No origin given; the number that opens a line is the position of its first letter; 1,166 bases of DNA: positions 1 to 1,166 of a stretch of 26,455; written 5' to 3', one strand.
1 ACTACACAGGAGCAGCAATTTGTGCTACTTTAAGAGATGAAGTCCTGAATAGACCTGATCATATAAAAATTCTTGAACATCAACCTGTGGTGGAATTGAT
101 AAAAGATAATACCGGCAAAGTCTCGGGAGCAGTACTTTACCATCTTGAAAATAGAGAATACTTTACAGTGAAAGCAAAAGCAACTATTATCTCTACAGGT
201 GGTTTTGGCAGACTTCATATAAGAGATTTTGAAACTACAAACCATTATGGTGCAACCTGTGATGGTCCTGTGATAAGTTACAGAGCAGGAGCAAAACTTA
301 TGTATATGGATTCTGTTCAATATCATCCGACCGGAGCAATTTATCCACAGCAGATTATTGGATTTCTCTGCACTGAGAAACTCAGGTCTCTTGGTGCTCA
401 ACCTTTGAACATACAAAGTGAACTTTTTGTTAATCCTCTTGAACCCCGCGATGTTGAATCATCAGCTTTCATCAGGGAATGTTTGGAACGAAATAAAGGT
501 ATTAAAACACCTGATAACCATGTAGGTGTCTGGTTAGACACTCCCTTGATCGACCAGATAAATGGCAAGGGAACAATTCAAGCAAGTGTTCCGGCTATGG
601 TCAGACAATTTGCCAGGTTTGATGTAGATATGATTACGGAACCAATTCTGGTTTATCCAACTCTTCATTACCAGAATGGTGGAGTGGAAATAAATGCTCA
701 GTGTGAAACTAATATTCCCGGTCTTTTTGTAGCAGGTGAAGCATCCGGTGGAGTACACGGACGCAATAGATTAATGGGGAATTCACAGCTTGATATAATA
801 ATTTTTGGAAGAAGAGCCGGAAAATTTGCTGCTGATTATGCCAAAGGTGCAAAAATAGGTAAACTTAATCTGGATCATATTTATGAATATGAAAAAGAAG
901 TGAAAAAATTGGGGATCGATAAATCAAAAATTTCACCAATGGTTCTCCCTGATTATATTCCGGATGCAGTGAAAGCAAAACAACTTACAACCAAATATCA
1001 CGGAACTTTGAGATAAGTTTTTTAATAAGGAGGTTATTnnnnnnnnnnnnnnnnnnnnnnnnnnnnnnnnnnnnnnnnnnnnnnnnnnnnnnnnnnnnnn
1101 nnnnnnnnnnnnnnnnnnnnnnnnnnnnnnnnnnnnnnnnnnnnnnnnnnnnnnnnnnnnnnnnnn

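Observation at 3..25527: Near-complete TCA cluster with citrate synthase, no ATP citrate lyase, linked to an H2-oxidising module: candidate H2-driven reversed (roTCA-type) cycle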

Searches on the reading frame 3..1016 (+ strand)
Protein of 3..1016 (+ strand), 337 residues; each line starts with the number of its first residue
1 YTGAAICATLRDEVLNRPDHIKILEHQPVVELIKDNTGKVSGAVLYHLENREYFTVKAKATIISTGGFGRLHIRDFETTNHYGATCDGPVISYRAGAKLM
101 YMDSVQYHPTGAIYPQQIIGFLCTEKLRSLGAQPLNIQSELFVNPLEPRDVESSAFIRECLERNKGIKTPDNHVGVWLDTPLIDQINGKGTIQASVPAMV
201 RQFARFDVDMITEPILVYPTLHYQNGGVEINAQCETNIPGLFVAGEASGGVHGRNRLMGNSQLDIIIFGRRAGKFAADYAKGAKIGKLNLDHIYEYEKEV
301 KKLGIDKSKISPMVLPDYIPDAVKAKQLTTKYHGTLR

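Call 3: search_protein_families(library=ncbifam, proteins=[window:87-1016:+])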
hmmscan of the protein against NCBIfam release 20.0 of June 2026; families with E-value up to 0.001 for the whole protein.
window:87-1016:+ (309 aa): 31 families (the best 25 are shown)
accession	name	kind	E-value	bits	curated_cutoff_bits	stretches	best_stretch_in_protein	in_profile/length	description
NF004900.0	PRK06263.1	equivalog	1e-61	209.2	718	1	2-275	159-427/546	fumarate reductase (CoM/CoB) subunit TfrA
NF005866.0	PRK07803.1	equivalog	2.1e-52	178.2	819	2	118-256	319-451/631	fumarate reductase/succinate dehydrogenase flavoprotein subunit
TIGR01812.1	sdhA_frdA_Gneg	subfamily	1.3e-47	162.5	567.3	1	2-266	153-418/568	succinate dehydrogenase or fumarate reductase, flavoprotein subunit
TIGR00551.1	nadB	equivalog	2.9e-40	138.4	452.75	1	5-253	155-390/489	L-aspartate oxidase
NF005636.0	PRK07395.1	subfamily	3e-40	138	723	1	5-258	165-412/560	L-aspartate oxidase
TIGR01176.1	fum_red_Fp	equivalog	5.4e-40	137.6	932.7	1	4-256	159-417/580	fumarate reductase (quinol) flavoprotein subunit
TIGR01816.1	sdhA_forward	equivalog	1.4e-39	135.7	727.35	1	2-281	162-445/584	succinate dehydrogenase flavoprotein subunit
NF004724.0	PRK06069.1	subfamily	2.9e-39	134.7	826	1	9-270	168-432/577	succinate dehydrogenase/fumarate reductase flavoprotein subunit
NF006686.0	PRK09231.1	equivalog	2e-38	132.3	854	1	4-257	161-420/598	fumarate reductase (quinol) flavoprotein subunit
NF004613.0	PRK05945.1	equivalog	5.5e-38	130.9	824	1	3-274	160-436/575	succinate dehydrogenase/fumarate reductase flavoprotein subunit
TIGR01813.1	flavo_cyto_c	subfamily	3.5e-37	128.2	285.45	2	2-135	154-293/444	flavocytochrome c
NF005867.0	PRK07804.1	equivalog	1.9e-36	125.5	639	1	2-256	170-421/548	L-aspartate oxidase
NF042982.1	MFR_Fp_SdhA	equivalog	9.3e-36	123.4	1100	1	6-274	205-473/612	8-methylmenaquinol:fumarate reductase flavoprotein subunit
NF004820.0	PRK06175.1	equivalog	1.9e-34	119.3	472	1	2-275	153-407/433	L-aspartate oxidase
NF005037.0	PRK06452.1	equivalog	8.8e-34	117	862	1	2-273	160-419/566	succinate dehydrogenase flavoprotein subunit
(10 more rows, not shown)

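Call 5: search_protein_families(library=ncbifam, proteins=[window:3-1016:+])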
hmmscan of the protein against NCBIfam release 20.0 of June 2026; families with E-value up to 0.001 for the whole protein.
window:3-1016:+ (337 aa): 33 families (the best 25 are shown)
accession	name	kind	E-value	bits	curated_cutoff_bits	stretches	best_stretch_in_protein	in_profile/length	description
NF004900.0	PRK06263.1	equivalog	9.1e-66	222.6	718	1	2-303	132-427/546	fumarate reductase (CoM/CoB) subunit TfrA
NF005866.0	PRK07803.1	equivalog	4.2e-54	183.7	819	2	147-284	320-451/631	fumarate reductase/succinate dehydrogenase flavoprotein subunit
TIGR01812.1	sdhA_frdA_Gneg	subfamily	5.4e-51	173.7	567.3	1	2-294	127-418/568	succinate dehydrogenase or fumarate reductase, flavoprotein subunit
NF005636.0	PRK07395.1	subfamily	1.3e-45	155.8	723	1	2-286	135-412/560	L-aspartate oxidase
TIGR00551.1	nadB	equivalog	1.6e-45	155.7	452.75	1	2-281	126-390/489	L-aspartate oxidase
TIGR01176.1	fum_red_Fp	equivalog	1e-41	143.2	932.7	1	2-284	130-417/580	fumarate reductase (quinol) flavoprotein subunit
TIGR01816.1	sdhA_forward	equivalog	6.3e-41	140.2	727.35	1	2-309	136-445/584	succinate dehydrogenase flavoprotein subunit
NF005867.0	PRK07804.1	equivalog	7.9e-41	139.9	639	1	2-284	144-421/548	L-aspartate oxidase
NF004724.0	PRK06069.1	subfamily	1.7e-40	138.8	826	1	2-298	135-432/577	succinate dehydrogenase/fumarate reductase flavoprotein subunit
NF004613.0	PRK05945.1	equivalog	4.9e-40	137.7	824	1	2-302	133-436/575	succinate dehydrogenase/fumarate reductase flavoprotein subunit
NF006686.0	PRK09231.1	equivalog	9.5e-40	136.7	854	1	2-285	132-420/598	fumarate reductase (quinol) flavoprotein subunit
NF004820.0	PRK06175.1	equivalog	1.7e-39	135.9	472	1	1-303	125-407/433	L-aspartate oxidase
TIGR01813.1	flavo_cyto_c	subfamily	1.9e-39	135.7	285.45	2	2-163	128-293/444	flavocytochrome c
NF005701.0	PRK07512.1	equivalog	3.8e-37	127.8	528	1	2-284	134-401/516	L-aspartate oxidase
NF042982.1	MFR_Fp_SdhA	equivalog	1.3e-36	126.3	1100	1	2-302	176-473/612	8-methylmenaquinol:fumarate reductase flavoprotein subunit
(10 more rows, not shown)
